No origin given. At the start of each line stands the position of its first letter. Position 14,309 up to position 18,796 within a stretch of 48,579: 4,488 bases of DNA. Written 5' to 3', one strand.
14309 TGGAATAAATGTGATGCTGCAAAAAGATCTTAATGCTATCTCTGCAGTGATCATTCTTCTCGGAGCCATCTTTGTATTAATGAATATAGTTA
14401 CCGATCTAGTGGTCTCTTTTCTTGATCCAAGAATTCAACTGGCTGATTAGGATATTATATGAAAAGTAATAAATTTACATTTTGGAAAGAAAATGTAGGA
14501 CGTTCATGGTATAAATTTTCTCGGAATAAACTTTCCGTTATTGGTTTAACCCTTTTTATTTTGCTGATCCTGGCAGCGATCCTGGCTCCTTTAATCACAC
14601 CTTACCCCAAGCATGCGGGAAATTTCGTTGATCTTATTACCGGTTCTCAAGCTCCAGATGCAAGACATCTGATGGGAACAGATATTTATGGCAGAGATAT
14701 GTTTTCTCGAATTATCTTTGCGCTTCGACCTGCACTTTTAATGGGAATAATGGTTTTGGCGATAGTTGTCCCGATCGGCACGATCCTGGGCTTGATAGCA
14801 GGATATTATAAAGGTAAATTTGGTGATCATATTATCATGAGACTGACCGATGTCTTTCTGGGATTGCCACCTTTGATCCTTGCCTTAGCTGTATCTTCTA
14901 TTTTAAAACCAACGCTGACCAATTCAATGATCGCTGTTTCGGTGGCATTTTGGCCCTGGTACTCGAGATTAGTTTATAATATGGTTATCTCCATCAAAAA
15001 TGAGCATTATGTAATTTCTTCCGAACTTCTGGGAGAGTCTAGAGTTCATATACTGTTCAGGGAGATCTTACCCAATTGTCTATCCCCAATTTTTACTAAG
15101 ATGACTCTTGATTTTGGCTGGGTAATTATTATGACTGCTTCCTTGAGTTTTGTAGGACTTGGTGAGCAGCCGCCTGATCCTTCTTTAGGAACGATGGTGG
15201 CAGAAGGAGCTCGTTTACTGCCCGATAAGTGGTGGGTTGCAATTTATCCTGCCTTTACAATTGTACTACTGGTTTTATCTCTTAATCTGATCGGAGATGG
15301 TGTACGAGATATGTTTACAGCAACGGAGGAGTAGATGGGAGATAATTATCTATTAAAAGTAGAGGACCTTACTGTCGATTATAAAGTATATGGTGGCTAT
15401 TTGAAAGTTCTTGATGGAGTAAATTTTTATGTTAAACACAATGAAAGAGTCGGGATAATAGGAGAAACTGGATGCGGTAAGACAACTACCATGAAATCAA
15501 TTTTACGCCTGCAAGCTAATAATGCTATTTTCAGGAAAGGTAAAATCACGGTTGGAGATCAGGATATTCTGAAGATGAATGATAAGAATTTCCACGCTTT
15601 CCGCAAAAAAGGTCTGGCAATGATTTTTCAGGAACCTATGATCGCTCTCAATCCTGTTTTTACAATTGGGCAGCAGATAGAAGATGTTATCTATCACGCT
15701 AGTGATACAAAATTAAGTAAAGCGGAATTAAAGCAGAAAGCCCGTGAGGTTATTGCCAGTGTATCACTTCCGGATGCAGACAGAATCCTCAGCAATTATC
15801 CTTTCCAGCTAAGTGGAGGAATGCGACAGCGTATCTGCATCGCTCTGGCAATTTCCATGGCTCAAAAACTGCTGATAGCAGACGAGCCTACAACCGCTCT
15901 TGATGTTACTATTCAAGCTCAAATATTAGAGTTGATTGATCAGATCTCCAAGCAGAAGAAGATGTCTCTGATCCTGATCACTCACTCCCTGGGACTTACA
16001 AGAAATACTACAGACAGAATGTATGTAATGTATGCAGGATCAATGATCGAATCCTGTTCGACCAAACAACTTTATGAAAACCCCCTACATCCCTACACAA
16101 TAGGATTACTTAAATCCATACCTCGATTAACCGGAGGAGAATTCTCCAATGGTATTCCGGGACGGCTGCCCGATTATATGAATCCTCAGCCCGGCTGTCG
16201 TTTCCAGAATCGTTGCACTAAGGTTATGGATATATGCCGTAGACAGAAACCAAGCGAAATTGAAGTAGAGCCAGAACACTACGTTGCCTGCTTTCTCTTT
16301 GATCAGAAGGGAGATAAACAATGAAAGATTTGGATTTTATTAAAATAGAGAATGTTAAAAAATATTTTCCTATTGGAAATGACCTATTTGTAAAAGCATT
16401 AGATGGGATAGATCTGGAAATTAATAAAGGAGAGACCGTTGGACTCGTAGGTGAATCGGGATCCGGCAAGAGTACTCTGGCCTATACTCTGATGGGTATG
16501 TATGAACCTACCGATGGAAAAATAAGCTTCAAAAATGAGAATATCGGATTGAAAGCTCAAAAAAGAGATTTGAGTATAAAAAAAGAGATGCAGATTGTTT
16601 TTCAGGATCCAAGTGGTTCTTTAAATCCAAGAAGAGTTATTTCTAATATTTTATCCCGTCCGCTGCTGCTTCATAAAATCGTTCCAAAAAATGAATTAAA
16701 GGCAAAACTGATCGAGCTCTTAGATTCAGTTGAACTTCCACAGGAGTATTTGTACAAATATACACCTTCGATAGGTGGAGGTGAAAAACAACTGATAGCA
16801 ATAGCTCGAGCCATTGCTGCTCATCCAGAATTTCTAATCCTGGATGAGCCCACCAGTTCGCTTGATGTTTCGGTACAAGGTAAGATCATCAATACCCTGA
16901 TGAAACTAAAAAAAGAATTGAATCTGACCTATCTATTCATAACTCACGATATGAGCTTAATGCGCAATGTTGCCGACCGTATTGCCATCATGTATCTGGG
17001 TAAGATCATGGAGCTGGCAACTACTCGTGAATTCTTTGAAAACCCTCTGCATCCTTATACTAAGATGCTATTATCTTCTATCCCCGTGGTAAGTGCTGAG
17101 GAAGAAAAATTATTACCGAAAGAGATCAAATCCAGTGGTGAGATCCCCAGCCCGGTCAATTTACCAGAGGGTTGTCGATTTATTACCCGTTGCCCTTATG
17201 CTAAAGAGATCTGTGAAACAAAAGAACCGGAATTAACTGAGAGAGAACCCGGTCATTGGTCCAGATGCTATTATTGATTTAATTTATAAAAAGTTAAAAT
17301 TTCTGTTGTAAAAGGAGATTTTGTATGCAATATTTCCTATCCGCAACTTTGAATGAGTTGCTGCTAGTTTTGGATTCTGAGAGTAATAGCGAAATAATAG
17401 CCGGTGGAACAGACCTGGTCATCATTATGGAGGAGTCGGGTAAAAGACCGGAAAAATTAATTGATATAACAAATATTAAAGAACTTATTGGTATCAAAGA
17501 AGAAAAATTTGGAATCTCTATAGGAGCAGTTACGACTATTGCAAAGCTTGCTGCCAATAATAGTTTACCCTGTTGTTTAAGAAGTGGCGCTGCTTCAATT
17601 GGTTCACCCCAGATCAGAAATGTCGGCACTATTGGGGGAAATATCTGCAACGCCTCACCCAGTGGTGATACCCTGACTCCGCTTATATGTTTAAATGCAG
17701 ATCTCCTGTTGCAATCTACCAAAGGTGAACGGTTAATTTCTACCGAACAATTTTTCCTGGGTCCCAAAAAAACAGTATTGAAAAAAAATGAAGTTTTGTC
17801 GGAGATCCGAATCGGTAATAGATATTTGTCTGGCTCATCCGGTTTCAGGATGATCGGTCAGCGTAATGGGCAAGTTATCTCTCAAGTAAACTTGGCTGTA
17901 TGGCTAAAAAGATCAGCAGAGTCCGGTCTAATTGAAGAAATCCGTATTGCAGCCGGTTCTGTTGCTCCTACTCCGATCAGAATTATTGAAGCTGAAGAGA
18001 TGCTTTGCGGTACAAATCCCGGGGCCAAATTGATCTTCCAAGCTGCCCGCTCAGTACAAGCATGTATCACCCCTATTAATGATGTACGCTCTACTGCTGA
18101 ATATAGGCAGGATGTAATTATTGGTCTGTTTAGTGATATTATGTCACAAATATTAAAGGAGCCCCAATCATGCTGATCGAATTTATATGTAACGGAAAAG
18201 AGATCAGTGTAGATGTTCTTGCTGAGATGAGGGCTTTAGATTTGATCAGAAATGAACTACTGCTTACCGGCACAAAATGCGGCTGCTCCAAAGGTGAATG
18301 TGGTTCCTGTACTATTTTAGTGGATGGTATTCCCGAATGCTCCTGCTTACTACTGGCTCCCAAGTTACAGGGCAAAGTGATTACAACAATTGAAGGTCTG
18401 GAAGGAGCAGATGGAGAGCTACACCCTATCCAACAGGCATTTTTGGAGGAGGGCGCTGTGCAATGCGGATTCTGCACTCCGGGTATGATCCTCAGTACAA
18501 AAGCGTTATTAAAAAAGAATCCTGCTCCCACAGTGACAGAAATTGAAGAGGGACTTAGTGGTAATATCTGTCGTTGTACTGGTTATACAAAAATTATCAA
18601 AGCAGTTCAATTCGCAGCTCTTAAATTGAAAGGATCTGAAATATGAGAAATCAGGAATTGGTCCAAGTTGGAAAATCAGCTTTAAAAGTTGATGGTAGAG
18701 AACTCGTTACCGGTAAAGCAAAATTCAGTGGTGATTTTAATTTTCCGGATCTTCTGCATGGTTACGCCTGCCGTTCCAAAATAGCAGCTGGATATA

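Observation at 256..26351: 26-kb single-strand island combining a Mo-hydroxylase, twin PreA-like reductases, an ATP-dependent hydantoinase, an atypical transcarbamylase, an opine-DH-like enzyme and an IOR/ADP-forming acyl-CoA synthetase module: candidate undescribed anaerobic N-heterocycle/ureide fermentation system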

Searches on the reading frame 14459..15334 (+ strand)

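Call 4: search_protein_families(library=pfam, proteins=[window:14459-15334:+])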
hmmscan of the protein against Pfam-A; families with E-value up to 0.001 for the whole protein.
window:14459-15334:+ (291 aa): 2 families
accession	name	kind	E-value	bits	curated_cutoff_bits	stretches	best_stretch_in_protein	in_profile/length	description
PF00528.27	BPD_transp_1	-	3.2e-33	115.4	26.4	1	107-286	1-178/184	Binding-protein-dependent transport system inner membrane component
PF12911.12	OppC_N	-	1.4e-12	47.7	23.9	1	15-52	5-42/53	N-terminal TM domain of oligopeptide transport permease C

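Call 6: search_protein_families(library=ncbifam, proteins=[window:14459-15334:+])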
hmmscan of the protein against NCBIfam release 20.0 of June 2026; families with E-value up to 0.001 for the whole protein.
window:14459-15334:+ (291 aa): 21 families
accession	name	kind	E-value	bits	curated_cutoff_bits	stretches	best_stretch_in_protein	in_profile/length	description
NF045474.1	Opp2C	equivalog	2.6e-74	249.8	300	1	57-286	7-235/236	nickel transporter permease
NF045476.1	Opp4C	equivalog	4e-74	249.4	350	1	16-287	6-276/278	oligopeptide ABC transporter permease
NF045473.1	Opp1C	equivalog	1.2e-67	228.2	350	1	21-285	2-262/267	nickel/cobalt ABC transporter permease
NF007376.0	PRK09881.1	equivalog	2.3e-65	220.5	434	1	14-287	21-290/298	D,D-dipeptide ABC transporter permease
TIGR02790.1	nickel_nikC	equivalog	2.7e-65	220.5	358.45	1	27-286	2-257/258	nickel ABC transporter permease subunit NikC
NF011662.0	PRK15082.1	equivalog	5e-65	219.8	484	1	15-286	28-296/303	glutathione ABC transporter permease GsiD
NF008160.0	PRK10913.1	equivalog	1e-63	215.6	483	1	16-286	22-294/300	dipeptide ABC transporter permease DppC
NF007738.0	PRK10417.1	equivalog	3.4e-60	203.9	335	1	23-286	8-267/277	nickel ABC transporter permease subunit NikC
NF045475.1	Opp3C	equivalog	5.5e-50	170.3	450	1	67-286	105-323/328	oligopeptide ABC transporter permease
NF047573.1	opine_perm_CntC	exception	2.1e-49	168.3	440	1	19-282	4-263/271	staphylopine uptake ABC transporter permease subunit CntC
NF011691.0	PRK15111.1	equivalog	7.7e-41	140.6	379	1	14-288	17-293/296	putrescine export ABC transporter permease SapC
NF043080.1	MMSYN1_0166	equivalog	5.6e-38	130.6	370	1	2-284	20-299/307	oligopeptide ABC transporter permease OppC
NF011935.0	PRK15406.1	equivalog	1.2e-37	130.3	433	1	18-286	31-297/302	oligopeptide ABC transporter permease OppC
NF011596.0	PRK15021.1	subfamily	4.7e-27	94.9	439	1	64-288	115-337/341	microcin C ABC transporter permease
NF045470.1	Opp2B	equivalog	1.3e-10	40.9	350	1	78-223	80-239/300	nickel ABC transporter permease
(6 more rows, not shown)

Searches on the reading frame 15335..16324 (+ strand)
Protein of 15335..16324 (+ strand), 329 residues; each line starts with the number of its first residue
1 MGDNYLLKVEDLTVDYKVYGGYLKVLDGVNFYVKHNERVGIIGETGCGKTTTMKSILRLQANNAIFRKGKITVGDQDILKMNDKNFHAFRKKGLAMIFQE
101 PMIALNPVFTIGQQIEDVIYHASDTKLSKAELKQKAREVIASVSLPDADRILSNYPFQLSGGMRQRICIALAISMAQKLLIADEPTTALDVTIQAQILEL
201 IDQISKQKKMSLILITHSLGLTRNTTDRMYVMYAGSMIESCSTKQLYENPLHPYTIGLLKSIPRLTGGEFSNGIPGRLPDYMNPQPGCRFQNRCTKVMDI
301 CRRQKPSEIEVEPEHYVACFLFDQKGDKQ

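Call 4: search_protein_families(library=pfam, proteins=[window:15335-16324:+])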
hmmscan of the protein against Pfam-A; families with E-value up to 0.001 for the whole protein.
window:15335-16324:+ (329 aa): 5 families
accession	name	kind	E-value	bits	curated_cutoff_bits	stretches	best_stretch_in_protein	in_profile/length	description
PF00005.33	ABC_tran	-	7.6e-29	101.5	25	1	26-187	1-137/137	ABC transporter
PF08352.17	oligo_HPY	-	1.4e-17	64.3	27.1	1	238-301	1-65/65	Oligopeptide/dipeptide transporter, C-terminal region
PF13304.12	AAA_21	-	1.4e-09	38.9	27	1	156-221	235-302/304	AAA domain, putative AbiEii toxin, Type IV TA system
PF02463.25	SMC_N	-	1.2e-05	25.3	40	1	39-233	27-212/220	RecF/RecN/SMC N terminal domain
PF13401.12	AAA_22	-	0.00014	22.6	27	0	41-217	10-123/130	AAA domain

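Call 6: search_protein_families(library=ncbifam, proteins=[window:15335-16324:+])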
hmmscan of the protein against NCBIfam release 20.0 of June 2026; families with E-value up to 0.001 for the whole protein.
window:15335-16324:+ (329 aa): 186 families (the best 25 are shown)
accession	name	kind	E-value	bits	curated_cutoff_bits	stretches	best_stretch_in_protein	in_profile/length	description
NF007010.1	PRK09473.1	subfamily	2.2e-81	273.1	575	1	6-321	1-313/318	oligopeptide ABC transporter ATP-binding protein OppD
NF043079.1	MMSYN1_0167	equivalog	5.4e-78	263.1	740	2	82-328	296-541/561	oligopeptide ABC transporter ATP-binding protein OppD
NF008246.0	PRK11022.1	equivalog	2.5e-75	253.6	541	1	6-321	3-316/326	dipeptide ABC transporter ATP-binding protein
NF008453.0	PRK11308.1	subfamily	1.3e-70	238.3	408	1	4-328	10-332/334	dipeptide ABC transporter ATP-binding protein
NF011659.0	PRK15079.1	equivalog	1.5e-67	227.7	540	1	22-323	36-332/334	murein tripeptide/oligopeptide ABC transporter ATP binding protein OppF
NF007613.0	PRK10261.1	equivalog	2.3e-67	227.8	1077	1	5-279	11-288/623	glutathione ABC transporter ATP-binding protein GsiA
TIGR02770.1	nickel_nikD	equivalog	2.8e-64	216.6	318.7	1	27-259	3-226/230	nickel import ATP-binding protein NikD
NF011713.0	PRK15134.1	equivalog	1.4e-62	212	834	1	5-263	4-261/529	microcin C ABC transporter ATP-binding protein YejF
NF047576.1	opine_ATP_CntF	equivalog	2.6e-62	210.5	385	1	6-262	2-253/264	staphylopine uptake ABC transporter ATP-binding protein CntF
NF043071.1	DppF_dipep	equivalog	9.6e-62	209.3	660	1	4-325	11-330/331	dipeptide ABC transporter ATP-binding subunit DppF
NF047578.1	opine_ATP_CntD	equivalog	1.9e-61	207.6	380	1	6-261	2-252/266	staphylopine uptake ABC transporter ATP-binding protein CntD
NF011674.0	PRK15093.1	equivalog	1.5e-51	175.5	627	1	6-320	3-322/330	putrescine export ABC transporter ATP-binding protein SapD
NF043078.1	MMSYN1_0168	equivalog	4.2e-47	161.1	800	2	151-263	486-598/649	oligopeptide ABC transporter ATP-binding protein OppF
TIGR02769.1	nickel_nikE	equivalog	6.1e-44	150.5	332.55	1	7-247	3-239/265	nickel import ATP-binding protein NikE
TIGR04521.1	ECF_ATPase_2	equivalog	5.5e-43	147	330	1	9-249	3-235/279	energy-coupling factor transporter ATPase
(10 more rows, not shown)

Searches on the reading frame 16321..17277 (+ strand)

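Call 4: search_protein_families(library=pfam, proteins=[window:16321-17277:+])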
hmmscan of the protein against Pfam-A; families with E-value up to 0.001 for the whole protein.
window:16321-17277:+ (318 aa): 4 families
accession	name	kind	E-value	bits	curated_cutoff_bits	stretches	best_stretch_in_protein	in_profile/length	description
PF00005.33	ABC_tran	-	1.6e-29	103.7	25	1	27-179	1-137/137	ABC transporter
PF08352.17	oligo_HPY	-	4.4e-20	72.3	27.1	1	230-298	1-65/65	Oligopeptide/dipeptide transporter, C-terminal region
PF13304.12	AAA_21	-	3e-07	31.3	27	1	154-214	241-303/304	AAA domain, putative AbiEii toxin, Type IV TA system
PF02463.25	SMC_N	-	2e-06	27.9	40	1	33-223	21-211/220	RecF/RecN/SMC N terminal domain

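Call 6: search_protein_families(library=ncbifam, proteins=[window:16321-17277:+])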
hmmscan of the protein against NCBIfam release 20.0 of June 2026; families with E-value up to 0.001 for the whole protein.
window:16321-17277:+ (318 aa): 190 families (the best 25 are shown)
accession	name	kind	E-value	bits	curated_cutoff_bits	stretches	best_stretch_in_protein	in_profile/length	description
NF008453.0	PRK11308.1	subfamily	3.7e-91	305.8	408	1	7-309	13-317/334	dipeptide ABC transporter ATP-binding protein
NF011659.0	PRK15079.1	equivalog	4e-83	278.9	540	1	8-314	22-326/334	murein tripeptide/oligopeptide ABC transporter ATP binding protein OppF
NF043071.1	DppF_dipep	equivalog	4.2e-78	263.1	660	1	6-309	13-318/331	dipeptide ABC transporter ATP-binding subunit DppF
NF043078.1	MMSYN1_0168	equivalog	1.3e-68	232.1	800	3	122-262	464-605/649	oligopeptide ABC transporter ATP-binding protein OppF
NF007613.0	PRK10261.1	equivalog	4.1e-67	227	1077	1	24-280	337-591/623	glutathione ABC transporter ATP-binding protein GsiA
NF011713.0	PRK15134.1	equivalog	2.6e-66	224.3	834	2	25-193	300-468/529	microcin C ABC transporter ATP-binding protein YejF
NF007010.1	PRK09473.1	subfamily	3.1e-66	223.3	575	1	20-317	14-312/318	oligopeptide ABC transporter ATP-binding protein OppD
NF008246.0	PRK11022.1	equivalog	4e-62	210.2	541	1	21-318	17-316/326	dipeptide ABC transporter ATP-binding protein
TIGR02769.1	nickel_nikE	equivalog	1.5e-61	208.2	332.55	1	25-254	25-253/265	nickel import ATP-binding protein NikE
NF043079.1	MMSYN1_0167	equivalog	2.4e-61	208.2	740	2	88-315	306-531/561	oligopeptide ABC transporter ATP-binding protein OppD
NF007739.0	PRK10419.1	subfamily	3.9e-58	197.1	354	1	24-238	25-239/268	nickel ABC transporter ATP-binding protein NikE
TIGR04521.1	ECF_ATPase_2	equivalog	4.8e-50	170.2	330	1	7-242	1-236/279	energy-coupling factor transporter ATPase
TIGR02770.1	nickel_nikD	equivalog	1.5e-48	165.2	318.7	1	28-252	3-227/230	nickel import ATP-binding protein NikD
NF011674.0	PRK15093.1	equivalog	5.7e-48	163.7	627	1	8-317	5-322/330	putrescine export ABC transporter ATP-binding protein SapD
NF011692.0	PRK15112.1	equivalog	2.4e-45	155.3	452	1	24-253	27-253/269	putrescine export ABC transporter ATP-binding protein SapF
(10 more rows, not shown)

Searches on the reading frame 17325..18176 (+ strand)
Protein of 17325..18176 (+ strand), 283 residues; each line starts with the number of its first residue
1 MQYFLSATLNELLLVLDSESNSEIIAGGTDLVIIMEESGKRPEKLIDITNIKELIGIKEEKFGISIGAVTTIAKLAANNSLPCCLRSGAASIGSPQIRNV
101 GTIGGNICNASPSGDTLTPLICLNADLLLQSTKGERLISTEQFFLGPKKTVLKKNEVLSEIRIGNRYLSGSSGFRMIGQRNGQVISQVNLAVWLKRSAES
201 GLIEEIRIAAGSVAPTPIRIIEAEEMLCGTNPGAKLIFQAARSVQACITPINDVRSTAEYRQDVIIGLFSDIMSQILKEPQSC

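Call 4: search_protein_families(library=pfam, proteins=[window:17325-18176:+])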
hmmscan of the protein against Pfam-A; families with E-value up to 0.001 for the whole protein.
window:17325-18176:+ (283 aa): 2 families
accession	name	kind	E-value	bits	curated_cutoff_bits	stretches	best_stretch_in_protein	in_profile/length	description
PF00941.27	FAD_binding_5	-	1.4e-45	155.6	27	1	2-163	4-167/170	FAD binding domain in molybdopterin dehydrogenase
PF03450.22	CO_deh_flav_C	-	3.9e-19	69.1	25.5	1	178-274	6-100/102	CO dehydrogenase flavoprotein C-terminal domain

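Call 6: search_protein_families(library=ncbifam, proteins=[window:17325-18176:+])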
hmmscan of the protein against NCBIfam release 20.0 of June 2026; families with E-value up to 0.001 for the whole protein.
window:17325-18176:+ (283 aa): 8 families
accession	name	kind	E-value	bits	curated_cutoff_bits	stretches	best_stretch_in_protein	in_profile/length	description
NF043083.1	XdhB_XDHase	equivalog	1e-58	198.8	310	1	3-278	7-285/289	xanthine dehydrogenase subunit XdhB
NF007427.0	PRK09971.1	equivalog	2.3e-54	184.6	287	1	3-278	7-285/292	xanthine dehydrogenase FAD-binding subunit XdhB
NF041019.1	glyceraldDH_beta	equivalog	3.2e-52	177.5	350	1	2-265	7-269/280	glyceraldehyde dehydrogenase subunit beta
TIGR02963.1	xanthine_xdhA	equivalog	8.8e-46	156.5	467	1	5-269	197-461/468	xanthine dehydrogenase small subunit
TIGR03195.1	4hydrxCoA_B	equivalog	1.7e-26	93.1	404.55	2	6-109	10-116/321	4-hydroxybenzoyl-CoA reductase subunit beta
TIGR03199.1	pucC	equivalog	1.7e-26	93.1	306.05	1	8-265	3-258/264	xanthine dehydrogenase subunit C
TIGR03312.1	Se_sel_red_FAD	hypoth_equivalog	3.8e-12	45.9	241.5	1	24-274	26-248/257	molybdopterin-dependent oxidoreductase FAD-binding subunit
TIGR02969.1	mam_aldehyde_ox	subfamily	6.7e-10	37.1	1912.3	1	92-269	340-519/1330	aldehyde oxidase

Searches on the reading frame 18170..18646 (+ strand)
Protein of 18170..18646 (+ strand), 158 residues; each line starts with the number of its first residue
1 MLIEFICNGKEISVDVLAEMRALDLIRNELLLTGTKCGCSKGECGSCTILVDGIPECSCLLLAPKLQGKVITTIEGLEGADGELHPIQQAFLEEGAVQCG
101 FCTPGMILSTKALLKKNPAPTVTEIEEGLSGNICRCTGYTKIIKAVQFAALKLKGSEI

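Call 4: search_protein_families(library=pfam, proteins=[window:18170-18646:+])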
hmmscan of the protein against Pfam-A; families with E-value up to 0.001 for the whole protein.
window:18170-18646:+ (158 aa): 3 families
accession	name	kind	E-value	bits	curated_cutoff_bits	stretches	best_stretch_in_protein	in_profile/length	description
PF01799.25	Fer2_2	-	5.8e-35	119.7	30.3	1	73-147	1-75/75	[2Fe-2S] binding domain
PF13085.11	Fer2_3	-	2.2e-05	24.8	27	1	36-77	49-89/107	2Fe-2S iron-sulfur cluster binding domain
PF00111.32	Fer2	-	6.2e-05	23.3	21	1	7-54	3-51/77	2Fe-2S iron-sulfur cluster binding domain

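Call 6: search_protein_families(library=ncbifam, proteins=[window:18170-18646:+])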
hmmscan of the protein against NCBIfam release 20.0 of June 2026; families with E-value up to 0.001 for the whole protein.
window:18170-18646:+ (158 aa): 11 families
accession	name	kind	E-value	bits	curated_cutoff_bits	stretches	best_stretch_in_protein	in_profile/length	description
NF043084.2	XdhC_XDHase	equivalog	6.1e-53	178.4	217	1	3-148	3-148/151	xanthine dehydrogenase subunit XdhC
TIGR03198.1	pucE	equivalog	1.8e-52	176.8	254.3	1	3-147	4-146/151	xanthine dehydrogenase subunit E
NF041020.1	glyceraldDH_gamma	equivalog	1.5e-49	167.8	290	1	4-154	14-163/164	glyceraldehyde dehydrogenase subunit gamma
TIGR03193.1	4hydroxCoAred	equivalog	2.7e-49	166.9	257.8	1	5-150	4-148/148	4-hydroxybenzoyl-CoA reductase subunit gamma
TIGR03311.1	Se_dep_XDH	equivalog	4.7e-47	160.6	830.45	1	4-154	2-148/848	selenium-dependent xanthine dehydrogenase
NF045668.1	pterin_aldehy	equivalog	2.8e-44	151.5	1100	1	5-156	5-158/905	molybdopterin-dependent aldehyde oxidoreductase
TIGR02963.1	xanthine_xdhA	equivalog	3.6e-44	151.2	467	1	3-150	1-158/468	xanthine dehydrogenase small subunit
NF007387.0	PRK09908.1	equivalog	1.6e-43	147.9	212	1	3-147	9-153/159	xanthine dehydrogenase iron sulfur-binding subunit XdhC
NF008514.0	PRK11433.1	equivalog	1.2e-38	132.9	322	1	3-150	53-214/218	aldehyde dehydrogenase iron-sulfur subunit PaoA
TIGR02969.1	mam_aldehyde_ox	subfamily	1.3e-31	109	1912.3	1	5-147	5-158/1330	aldehyde oxidase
TIGR03313.1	Se_sel_red_Mo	hypoth_equivalog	5.4e-15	54.1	1101.9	1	38-155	34-150/951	molybdopterin-dependent oxidoreductase Mo/Fe-S-binding subunit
